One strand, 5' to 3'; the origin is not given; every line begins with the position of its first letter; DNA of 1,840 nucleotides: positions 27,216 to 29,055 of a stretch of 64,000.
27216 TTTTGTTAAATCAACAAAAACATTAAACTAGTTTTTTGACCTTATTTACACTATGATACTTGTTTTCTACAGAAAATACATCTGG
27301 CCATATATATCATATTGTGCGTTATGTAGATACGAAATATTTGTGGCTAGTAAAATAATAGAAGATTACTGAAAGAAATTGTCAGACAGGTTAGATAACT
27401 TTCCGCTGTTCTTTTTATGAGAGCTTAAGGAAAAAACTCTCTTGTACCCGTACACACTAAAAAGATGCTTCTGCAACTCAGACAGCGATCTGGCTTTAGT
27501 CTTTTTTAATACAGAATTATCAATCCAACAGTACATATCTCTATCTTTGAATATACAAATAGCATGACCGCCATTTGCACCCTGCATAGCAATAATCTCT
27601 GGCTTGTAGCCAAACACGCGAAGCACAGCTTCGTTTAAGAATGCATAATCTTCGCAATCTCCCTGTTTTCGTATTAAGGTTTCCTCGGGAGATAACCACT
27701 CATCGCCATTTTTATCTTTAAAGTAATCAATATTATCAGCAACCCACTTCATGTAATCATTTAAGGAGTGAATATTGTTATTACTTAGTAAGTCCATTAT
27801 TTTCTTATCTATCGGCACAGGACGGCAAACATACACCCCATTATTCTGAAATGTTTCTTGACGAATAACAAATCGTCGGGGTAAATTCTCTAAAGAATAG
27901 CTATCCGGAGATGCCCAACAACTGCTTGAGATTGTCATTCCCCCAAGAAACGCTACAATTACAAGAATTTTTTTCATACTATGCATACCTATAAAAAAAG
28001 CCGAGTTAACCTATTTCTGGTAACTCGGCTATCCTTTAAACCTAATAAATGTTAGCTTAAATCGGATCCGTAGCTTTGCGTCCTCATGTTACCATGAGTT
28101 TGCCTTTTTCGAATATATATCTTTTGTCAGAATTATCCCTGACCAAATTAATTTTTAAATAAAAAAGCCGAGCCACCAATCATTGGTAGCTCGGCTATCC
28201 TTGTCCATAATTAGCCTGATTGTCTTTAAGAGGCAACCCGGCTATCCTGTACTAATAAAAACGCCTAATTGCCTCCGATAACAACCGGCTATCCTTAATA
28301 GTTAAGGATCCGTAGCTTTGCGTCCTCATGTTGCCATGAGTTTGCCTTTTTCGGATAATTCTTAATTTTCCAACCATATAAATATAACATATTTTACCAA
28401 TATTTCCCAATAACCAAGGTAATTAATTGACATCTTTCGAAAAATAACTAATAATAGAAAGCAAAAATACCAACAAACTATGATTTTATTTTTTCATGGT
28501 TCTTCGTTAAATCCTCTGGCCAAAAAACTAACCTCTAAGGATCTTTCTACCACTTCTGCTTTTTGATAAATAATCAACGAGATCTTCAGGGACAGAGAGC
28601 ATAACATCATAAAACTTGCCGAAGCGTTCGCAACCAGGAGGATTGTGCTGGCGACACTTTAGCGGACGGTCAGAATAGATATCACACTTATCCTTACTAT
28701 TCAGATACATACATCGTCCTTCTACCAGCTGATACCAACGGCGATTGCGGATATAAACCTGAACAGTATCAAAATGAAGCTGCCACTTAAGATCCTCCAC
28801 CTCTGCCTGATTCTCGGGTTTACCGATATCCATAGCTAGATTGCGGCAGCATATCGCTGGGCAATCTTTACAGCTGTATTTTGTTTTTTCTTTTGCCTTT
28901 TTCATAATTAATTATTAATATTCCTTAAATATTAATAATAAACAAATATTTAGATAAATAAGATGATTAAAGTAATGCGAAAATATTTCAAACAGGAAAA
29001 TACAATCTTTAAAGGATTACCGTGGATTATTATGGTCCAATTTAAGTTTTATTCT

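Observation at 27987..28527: Gene-free 540-bp region with two tandem sRNA-like units, each with a GNRA-capped hairpin and an intrinsic terminator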

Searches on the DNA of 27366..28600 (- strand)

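Call 4: search_rna_families(source=window, start=27900, end=28600, threshold=evalue, max_evalue=10, show_alignments=6)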
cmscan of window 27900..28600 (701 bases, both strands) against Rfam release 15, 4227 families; matches with E-value up to 10: 12.
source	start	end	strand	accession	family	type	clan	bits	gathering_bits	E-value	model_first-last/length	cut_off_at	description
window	28276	28355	-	RF03168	c-di-GMP-I-UAU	Cis-reg; riboswitch;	CL00126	70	65.9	4.4e-15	1-81/81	no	c-di-GMP-I-UAU riboswitch aptamer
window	28015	28113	-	RF03167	c-di-GMP-I-GGC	Cis-reg; riboswitch;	CL00126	68.8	59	3.9e-16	1-80/80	no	c-di-GMP-I-GGC riboswitch aptamer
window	28112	28208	+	RF02053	STnc430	Gene; sRNA;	-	18.5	47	2.9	1-162/162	no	Enterobacterial sRNA STnc430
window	28095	28207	+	RF00121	MicC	Gene; sRNA;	-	17.6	90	7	1-123/123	no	MicC RNA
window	27996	28198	-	RF04174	MIR4208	Gene; miRNA;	-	17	140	9.7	1-191/191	no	MIR4208 microRNA precursor family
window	28417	28446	-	RF01904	HOTAIR_1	Gene; lncRNA;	-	16.6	44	2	1-37/37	no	HOTAIR conserved region 1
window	28157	28236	-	RF00444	PrrF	Gene; sRNA;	-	15.8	90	6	1-150/150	no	PrrF RNA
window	28044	28099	-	RF02931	Bacilli-1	Gene; sRNA;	-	15.5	55.6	1.2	1-65/65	no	Bacilli-1 RNA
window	28166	28196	-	RF04099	MIR837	Gene; miRNA;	-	14.9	117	7.2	1-122/122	no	MIR837 microRNA precursor family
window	28098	28250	+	RF01460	rliH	Gene; sRNA;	-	14.8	100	0.08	1-429/429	no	Listeria sRNA rliH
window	27995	28166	-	RF01402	STnc150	Gene; sRNA;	-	13.3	60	2.5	1-267/267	no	STnc150 Hfq binding RNA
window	28584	28597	-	RF01151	snoU82P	Gene; snRNA; snoRNA; CD-box;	-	12.3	42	1.8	42-55/55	no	Small nucleolar RNA U82P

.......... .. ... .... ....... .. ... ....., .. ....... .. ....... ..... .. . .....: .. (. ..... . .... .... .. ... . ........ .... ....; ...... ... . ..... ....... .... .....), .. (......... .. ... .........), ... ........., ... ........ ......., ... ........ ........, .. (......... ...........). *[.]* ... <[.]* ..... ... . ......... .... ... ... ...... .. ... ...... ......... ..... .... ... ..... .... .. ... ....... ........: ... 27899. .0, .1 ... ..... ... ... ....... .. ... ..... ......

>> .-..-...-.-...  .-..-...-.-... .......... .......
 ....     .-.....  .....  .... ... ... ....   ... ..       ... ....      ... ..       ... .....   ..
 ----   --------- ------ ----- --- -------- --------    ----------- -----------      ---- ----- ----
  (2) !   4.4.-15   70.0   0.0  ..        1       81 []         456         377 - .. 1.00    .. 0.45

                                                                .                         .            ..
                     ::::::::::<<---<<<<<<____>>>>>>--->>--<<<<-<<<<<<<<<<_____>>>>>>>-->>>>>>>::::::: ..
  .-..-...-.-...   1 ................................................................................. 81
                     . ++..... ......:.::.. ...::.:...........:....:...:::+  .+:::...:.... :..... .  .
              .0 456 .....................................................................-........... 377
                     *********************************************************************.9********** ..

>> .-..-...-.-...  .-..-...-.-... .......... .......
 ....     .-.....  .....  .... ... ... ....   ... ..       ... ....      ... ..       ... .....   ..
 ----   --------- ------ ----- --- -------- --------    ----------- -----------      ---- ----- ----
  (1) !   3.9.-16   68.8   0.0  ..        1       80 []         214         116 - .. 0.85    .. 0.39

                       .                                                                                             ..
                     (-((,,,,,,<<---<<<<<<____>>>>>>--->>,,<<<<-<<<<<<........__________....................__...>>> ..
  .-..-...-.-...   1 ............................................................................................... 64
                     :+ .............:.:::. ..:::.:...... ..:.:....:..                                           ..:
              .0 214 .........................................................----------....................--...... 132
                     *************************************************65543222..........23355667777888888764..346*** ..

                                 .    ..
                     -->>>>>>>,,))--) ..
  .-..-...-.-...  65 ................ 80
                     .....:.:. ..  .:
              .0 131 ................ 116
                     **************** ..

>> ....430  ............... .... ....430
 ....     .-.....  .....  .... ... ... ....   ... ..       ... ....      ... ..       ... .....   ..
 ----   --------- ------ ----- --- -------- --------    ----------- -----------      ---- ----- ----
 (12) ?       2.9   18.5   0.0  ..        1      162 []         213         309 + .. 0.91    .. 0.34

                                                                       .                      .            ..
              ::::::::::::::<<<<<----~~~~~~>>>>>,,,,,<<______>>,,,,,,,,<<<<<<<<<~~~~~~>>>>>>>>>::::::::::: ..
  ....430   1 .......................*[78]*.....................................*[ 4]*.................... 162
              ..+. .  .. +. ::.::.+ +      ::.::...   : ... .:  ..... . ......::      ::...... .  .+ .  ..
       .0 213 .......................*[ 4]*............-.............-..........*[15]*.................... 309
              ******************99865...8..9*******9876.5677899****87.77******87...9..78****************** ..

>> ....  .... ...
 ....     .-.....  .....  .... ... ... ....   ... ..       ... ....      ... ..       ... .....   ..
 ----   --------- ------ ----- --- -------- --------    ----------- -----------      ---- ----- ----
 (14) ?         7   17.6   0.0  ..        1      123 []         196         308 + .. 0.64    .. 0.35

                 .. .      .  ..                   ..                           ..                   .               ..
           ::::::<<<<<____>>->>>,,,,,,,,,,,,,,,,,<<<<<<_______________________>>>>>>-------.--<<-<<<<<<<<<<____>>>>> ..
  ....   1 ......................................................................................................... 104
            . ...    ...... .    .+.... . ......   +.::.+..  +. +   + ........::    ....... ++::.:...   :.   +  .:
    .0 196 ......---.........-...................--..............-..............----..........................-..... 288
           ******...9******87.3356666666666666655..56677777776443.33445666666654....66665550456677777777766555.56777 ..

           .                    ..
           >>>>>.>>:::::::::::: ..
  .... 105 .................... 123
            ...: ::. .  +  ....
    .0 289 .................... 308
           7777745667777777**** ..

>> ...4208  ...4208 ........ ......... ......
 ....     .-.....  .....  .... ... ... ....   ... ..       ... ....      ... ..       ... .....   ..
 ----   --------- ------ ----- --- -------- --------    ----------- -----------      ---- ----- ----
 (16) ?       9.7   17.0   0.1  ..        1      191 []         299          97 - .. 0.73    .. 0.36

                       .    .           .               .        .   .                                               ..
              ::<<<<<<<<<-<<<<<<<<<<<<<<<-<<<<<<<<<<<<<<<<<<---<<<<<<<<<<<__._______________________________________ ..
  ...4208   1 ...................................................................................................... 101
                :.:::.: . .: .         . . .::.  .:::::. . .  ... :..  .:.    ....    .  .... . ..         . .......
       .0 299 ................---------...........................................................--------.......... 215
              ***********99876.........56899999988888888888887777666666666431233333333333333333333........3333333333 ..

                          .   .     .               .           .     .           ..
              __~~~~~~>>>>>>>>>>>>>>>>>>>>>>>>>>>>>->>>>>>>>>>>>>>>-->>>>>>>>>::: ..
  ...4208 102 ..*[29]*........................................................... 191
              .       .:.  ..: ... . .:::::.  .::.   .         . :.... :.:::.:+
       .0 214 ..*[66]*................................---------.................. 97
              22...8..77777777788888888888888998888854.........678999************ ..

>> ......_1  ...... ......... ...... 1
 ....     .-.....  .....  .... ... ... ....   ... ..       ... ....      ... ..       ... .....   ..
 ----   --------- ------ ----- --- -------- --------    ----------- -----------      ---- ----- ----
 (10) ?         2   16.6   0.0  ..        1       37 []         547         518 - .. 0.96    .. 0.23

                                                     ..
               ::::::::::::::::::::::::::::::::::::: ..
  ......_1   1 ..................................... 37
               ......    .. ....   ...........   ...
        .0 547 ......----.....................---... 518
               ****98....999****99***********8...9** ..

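Call 17: search_rna_families(sources=[L001, L002, L003, L004, L005, L006, L007, L008, L009, L010, L011, L012, L013], threshold=gathering)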
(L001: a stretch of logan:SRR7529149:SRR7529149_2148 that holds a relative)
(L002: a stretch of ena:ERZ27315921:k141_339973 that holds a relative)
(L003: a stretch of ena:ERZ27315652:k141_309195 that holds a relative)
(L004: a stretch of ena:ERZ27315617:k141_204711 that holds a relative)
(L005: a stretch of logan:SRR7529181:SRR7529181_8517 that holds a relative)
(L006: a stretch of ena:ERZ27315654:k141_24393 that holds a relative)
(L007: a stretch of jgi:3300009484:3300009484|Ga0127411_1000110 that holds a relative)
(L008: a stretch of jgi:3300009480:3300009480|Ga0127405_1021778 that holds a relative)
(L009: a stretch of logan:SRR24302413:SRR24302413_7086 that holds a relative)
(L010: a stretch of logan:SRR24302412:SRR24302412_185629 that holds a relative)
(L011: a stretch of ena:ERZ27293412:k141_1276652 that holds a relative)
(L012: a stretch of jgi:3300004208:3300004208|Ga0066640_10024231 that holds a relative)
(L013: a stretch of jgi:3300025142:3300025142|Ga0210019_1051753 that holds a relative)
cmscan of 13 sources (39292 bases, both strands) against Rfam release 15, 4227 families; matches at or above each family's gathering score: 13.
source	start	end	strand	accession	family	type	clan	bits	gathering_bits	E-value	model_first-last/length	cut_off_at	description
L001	2632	2711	+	RF03168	c-di-GMP-I-UAU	Cis-reg; riboswitch;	CL00126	70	65.9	2.4e-13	1-81/81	no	c-di-GMP-I-UAU riboswitch aptamer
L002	2193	2272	+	RF03168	c-di-GMP-I-UAU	Cis-reg; riboswitch;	CL00126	70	65.9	2.4e-13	1-81/81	no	c-di-GMP-I-UAU riboswitch aptamer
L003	215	294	+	RF03168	c-di-GMP-I-UAU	Cis-reg; riboswitch;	CL00126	70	65.9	2.4e-13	1-81/81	no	c-di-GMP-I-UAU riboswitch aptamer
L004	943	1022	+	RF03168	c-di-GMP-I-UAU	Cis-reg; riboswitch;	CL00126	70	65.9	2.4e-13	1-81/81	no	c-di-GMP-I-UAU riboswitch aptamer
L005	943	1022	+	RF03168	c-di-GMP-I-UAU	Cis-reg; riboswitch;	CL00126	70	65.9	2.4e-13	1-81/81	no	c-di-GMP-I-UAU riboswitch aptamer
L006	590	669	+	RF03168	c-di-GMP-I-UAU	Cis-reg; riboswitch;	CL00126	70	65.9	2.4e-13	1-81/81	no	c-di-GMP-I-UAU riboswitch aptamer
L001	2874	2972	+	RF03167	c-di-GMP-I-GGC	Cis-reg; riboswitch;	CL00126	68.8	59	2.2e-14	1-80/80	no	c-di-GMP-I-GGC riboswitch aptamer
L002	2435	2533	+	RF03167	c-di-GMP-I-GGC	Cis-reg; riboswitch;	CL00126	68.8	59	2.2e-14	1-80/80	no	c-di-GMP-I-GGC riboswitch aptamer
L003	457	555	+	RF03167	c-di-GMP-I-GGC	Cis-reg; riboswitch;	CL00126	68.8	59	2.2e-14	1-80/80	no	c-di-GMP-I-GGC riboswitch aptamer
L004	1185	1283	+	RF03167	c-di-GMP-I-GGC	Cis-reg; riboswitch;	CL00126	68.8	59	2.2e-14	1-80/80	no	c-di-GMP-I-GGC riboswitch aptamer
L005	1185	1283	+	RF03167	c-di-GMP-I-GGC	Cis-reg; riboswitch;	CL00126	68.8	59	2.2e-14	1-80/80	no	c-di-GMP-I-GGC riboswitch aptamer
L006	832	930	+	RF03167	c-di-GMP-I-GGC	Cis-reg; riboswitch;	CL00126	68.8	59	2.2e-14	1-80/80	no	c-di-GMP-I-GGC riboswitch aptamer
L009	46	179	+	RF01051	c-di-GMP-I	Cis-reg; riboswitch;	CL00126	37.8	35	0.00049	1-87/87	no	c-di-GMP-I riboswitch aptamer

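Call 43: search_rna_families(sources=[L009, L050, L040, L007], threshold=evalue, max_evalue=0.01, show_alignments=5)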
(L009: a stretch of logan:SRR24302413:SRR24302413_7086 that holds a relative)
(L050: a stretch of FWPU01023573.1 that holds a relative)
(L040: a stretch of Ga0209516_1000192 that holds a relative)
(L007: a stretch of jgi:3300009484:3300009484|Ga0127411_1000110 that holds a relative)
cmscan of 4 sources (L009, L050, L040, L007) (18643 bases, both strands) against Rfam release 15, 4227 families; matches with E-value up to 0.01: 3.
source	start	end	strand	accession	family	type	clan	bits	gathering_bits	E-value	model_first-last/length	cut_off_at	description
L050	5110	5187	-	RF03167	c-di-GMP-I-GGC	Cis-reg; riboswitch;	CL00126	70.9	59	2.6e-15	1-80/80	no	c-di-GMP-I-GGC riboswitch aptamer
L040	3730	3806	-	RF03167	c-di-GMP-I-GGC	Cis-reg; riboswitch;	CL00126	60.1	59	3.2e-12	1-80/80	no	c-di-GMP-I-GGC riboswitch aptamer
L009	47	180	+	RF03167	c-di-GMP-I-GGC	Cis-reg; riboswitch;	CL00126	39.8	59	2.2e-06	1-80/80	no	c-di-GMP-I-GGC riboswitch aptamer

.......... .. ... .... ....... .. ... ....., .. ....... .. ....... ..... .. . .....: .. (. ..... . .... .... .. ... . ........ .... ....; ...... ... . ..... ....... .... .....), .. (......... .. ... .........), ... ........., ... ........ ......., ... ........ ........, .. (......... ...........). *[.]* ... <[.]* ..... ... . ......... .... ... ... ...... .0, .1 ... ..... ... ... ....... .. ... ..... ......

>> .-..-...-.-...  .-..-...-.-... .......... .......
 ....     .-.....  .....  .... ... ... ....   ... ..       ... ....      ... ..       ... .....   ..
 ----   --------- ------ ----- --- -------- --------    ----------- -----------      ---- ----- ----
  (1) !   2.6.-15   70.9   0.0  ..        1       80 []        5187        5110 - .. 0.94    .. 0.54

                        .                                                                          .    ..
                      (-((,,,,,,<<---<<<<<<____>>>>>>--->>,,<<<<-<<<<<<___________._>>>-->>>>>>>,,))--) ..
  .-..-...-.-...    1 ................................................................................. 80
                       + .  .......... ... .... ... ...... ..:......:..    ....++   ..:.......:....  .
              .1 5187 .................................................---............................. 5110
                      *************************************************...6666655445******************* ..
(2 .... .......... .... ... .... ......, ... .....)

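Call 73: search_rna_families(sources=[L014, L015, L016, L017, L018, L019, L020, L021, L022, L023, L024, L025], threshold=gathering)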
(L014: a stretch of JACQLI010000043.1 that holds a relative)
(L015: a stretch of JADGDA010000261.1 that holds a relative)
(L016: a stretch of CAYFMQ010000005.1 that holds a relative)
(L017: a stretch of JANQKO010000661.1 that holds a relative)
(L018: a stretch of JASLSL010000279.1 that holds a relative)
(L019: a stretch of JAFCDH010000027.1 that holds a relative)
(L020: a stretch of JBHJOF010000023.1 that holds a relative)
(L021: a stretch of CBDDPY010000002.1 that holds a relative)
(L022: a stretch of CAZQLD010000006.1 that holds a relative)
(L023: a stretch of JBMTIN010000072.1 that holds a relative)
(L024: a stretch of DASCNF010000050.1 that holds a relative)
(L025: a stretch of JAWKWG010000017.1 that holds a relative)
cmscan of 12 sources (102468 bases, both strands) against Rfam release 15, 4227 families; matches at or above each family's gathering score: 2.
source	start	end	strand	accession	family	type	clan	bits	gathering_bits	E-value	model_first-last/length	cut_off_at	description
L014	3752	3847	+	RF01051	c-di-GMP-I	Cis-reg; riboswitch;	CL00126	54.3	35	1.2e-07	1-87/87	no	c-di-GMP-I riboswitch aptamer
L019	7066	7148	+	RF00005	tRNA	Gene; tRNA;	CL00001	48.6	29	3.8e-07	1-71/71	no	tRNA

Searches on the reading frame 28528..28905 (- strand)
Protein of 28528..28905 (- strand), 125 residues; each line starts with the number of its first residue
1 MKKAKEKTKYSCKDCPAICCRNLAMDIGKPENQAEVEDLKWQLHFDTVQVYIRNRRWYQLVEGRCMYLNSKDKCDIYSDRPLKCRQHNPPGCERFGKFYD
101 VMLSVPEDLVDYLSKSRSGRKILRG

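Call 10: search_protein_families(library=pfam, proteins=[window:28528-28905:-], max_evalue=0.01)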
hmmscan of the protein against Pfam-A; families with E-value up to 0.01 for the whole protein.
window:28528-28905:- (125 aa): 1 family
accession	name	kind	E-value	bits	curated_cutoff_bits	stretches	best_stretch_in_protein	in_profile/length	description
PF03692.20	CxxCxxCC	-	1.9e-08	35.3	23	1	12-87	2-69/85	Putative zinc- or iron-chelating domain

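Call 39: find_homologous_proteins(query=window:28528-28905:-, max_evalue=1e-10)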
Query window:28528-28905:- (125 aa): 44 proteins with E <= 1e-10 among 45 candidates.
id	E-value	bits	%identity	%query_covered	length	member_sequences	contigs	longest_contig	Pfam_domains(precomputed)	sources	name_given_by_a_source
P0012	1.4e-82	292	100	100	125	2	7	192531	PF03692.21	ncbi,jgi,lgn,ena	-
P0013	1.6e-50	188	68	90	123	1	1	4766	PF03692.21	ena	-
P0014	3.2e-50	187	71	82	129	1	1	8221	PF03692.21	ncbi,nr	ncbi:MAG: YkgJ family cysteine cluster protein [Candidatus Omnitrophica bacterium]|nr:YkgJ family cy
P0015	9.5e-49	183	64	91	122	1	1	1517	PF03692.21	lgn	-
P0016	1.1e-48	182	66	94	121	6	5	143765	PF03692.21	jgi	jgi:Fe-S-cluster containining protein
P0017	2.6e-48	181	62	97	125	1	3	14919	PF03692.21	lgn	-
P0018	3.0e-48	181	65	92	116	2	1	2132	PF03692.21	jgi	jgi:Fe-S-cluster containining protein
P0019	1.1e-47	179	66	90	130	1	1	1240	PF03692.21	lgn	-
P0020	3.2e-47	178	62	90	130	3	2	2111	PF03692.21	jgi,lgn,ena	-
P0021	4.8e-47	177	63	92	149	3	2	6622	PF03692.21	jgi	jgi:Fe-S-cluster containining protein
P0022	5.3e-47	177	61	97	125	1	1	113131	PF03692.21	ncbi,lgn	ncbi:MAG: YkgJ family cysteine cluster protein [Candidatus Omnitrophota bacterium]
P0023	9.1e-47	176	63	89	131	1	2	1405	PF03692.21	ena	-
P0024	1.1e-46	176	67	88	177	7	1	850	PF03692.21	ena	-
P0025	1.9e-46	175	65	90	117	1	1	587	PF03692.21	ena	-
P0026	2.6e-46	175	63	90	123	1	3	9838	PF03692.21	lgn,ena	-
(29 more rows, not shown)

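Call 40: find_encoding_contigs(protein=P0014, flank=3500, max_places=2)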
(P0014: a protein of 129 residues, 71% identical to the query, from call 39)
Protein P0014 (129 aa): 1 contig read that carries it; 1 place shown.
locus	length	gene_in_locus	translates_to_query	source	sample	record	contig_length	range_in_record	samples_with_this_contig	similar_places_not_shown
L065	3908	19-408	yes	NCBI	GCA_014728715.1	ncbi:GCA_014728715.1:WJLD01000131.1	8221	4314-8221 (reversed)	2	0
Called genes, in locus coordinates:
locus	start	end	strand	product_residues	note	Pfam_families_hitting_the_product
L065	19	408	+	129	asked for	PF03692:CxxCxxCC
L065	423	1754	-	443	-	PF13638:PIN_4, PF02562:PhoH, PF13604:AAA_30 (faint)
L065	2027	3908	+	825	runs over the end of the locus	PF00343:Phosphorylase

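Call 41: find_encoding_contigs(protein=P0013, flank=3500, max_places=2)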
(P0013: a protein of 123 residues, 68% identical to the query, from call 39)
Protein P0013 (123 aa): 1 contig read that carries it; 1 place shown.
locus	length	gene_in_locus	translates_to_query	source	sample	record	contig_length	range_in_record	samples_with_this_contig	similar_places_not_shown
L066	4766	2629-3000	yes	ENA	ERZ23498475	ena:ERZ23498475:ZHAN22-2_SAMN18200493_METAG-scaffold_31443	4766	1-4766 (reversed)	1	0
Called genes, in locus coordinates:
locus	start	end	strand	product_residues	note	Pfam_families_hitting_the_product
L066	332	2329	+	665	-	PF05170:AsmA, PF05359:DUF748, PF13116:YhdP, PF05170:AsmA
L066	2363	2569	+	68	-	-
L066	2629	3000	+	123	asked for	PF03692:CxxCxxCC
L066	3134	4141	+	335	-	PF01116:F_bP_aldolase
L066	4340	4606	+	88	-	PF05559:DUF763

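Call 42: find_encoding_contigs(protein=P0016, flank=3500, max_places=4)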
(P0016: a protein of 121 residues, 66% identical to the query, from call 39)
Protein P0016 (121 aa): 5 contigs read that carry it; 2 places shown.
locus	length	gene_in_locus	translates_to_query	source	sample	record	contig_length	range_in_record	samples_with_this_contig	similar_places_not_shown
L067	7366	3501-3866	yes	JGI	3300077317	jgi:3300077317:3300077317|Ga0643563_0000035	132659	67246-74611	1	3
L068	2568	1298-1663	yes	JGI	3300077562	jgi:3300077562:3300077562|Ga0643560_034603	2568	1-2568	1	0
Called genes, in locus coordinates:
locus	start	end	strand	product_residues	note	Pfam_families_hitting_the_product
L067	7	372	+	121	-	-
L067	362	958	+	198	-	PF03167:UDG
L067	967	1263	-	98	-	-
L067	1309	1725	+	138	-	PF00472:RF-1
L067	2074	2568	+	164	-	PF14512:TM1586_NiRdase, PF00881:Nitroreductase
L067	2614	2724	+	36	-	-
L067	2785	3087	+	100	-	PF07876:Dabb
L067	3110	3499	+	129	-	PF11969:DcpS_C, PF01230:HIT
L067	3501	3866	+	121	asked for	PF03692:CxxCxxCC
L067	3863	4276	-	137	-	-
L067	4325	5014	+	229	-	PF01863:YgjP-like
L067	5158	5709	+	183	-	PF00929:RNase_T (weak), PF16473:Rv2179c-like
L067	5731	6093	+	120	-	-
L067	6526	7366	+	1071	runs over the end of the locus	PF25596:CPSase_L_D1, PF02222:ATP-grasp, PF02786:CPSase_L_D2, PF02787:CPSase_L_D3, PF25596:CPSase_L_D1, PF02786:CPSase_L_D2, PF02222:ATP-grasp, PF02142:MGS, +5 more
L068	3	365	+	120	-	?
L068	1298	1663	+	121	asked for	PF03692:CxxCxxCC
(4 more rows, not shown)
